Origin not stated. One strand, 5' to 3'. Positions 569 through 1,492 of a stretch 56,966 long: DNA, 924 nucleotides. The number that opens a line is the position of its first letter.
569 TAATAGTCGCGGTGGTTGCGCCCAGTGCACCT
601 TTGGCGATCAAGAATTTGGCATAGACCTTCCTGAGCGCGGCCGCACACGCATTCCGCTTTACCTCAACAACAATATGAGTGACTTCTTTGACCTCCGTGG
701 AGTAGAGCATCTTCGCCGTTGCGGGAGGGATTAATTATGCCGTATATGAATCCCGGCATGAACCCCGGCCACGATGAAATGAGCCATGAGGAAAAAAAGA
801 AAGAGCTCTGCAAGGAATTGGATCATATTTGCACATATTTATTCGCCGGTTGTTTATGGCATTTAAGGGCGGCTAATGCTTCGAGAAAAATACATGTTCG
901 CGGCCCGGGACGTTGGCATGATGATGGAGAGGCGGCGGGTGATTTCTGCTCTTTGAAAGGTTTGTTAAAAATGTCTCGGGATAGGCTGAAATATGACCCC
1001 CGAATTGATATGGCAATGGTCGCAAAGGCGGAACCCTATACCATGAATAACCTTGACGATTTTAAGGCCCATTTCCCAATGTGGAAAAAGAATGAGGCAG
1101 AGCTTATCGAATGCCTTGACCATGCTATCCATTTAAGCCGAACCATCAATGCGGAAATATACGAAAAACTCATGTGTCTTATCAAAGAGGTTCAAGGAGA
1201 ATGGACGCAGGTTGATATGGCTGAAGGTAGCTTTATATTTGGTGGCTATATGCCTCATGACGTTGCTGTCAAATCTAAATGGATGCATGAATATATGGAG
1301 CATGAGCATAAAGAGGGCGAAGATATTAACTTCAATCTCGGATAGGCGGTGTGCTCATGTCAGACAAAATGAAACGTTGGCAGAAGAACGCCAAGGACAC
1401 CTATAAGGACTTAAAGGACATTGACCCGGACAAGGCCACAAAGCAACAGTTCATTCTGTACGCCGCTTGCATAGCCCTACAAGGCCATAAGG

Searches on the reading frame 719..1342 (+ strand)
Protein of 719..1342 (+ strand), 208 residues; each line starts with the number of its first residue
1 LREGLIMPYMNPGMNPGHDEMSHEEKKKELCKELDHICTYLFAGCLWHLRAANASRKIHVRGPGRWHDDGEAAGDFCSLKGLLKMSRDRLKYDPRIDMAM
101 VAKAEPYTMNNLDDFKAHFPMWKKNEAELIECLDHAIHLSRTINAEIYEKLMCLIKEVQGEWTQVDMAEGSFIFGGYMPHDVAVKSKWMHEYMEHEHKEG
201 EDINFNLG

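Call 30: search_protein_families(library=phrogs, proteins=[window:719-1342:+], max_evalue=0.001)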
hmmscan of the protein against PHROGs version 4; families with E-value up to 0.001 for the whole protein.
window:719-1342:+ (208 aa): 0 families

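Call 74: list_cluster_members(proteins=[window:719-1342:+, window:1351-1776:+, window:56055-56696:-, window:6854-8071:-, P0002, P0137])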
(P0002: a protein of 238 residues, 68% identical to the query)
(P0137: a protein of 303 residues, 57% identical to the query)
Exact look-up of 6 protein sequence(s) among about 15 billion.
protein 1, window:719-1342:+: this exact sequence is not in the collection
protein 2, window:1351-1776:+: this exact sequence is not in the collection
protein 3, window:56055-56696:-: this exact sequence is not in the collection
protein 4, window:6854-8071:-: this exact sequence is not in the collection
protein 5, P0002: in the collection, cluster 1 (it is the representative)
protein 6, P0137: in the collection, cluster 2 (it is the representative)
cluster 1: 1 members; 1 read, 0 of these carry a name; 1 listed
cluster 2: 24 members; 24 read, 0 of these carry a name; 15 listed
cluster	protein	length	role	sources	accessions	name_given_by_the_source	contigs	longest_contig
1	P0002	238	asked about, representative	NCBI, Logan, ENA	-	-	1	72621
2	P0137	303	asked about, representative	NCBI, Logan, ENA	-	-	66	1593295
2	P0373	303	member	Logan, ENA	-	-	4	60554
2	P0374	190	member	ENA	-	-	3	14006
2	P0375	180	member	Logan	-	-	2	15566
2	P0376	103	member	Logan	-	-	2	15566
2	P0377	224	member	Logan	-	-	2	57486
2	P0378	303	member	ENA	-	-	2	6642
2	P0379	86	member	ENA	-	-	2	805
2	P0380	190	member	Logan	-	-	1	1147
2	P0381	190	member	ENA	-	-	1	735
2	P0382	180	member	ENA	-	-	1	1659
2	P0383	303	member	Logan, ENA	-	-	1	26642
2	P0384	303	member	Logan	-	-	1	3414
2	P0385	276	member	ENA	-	-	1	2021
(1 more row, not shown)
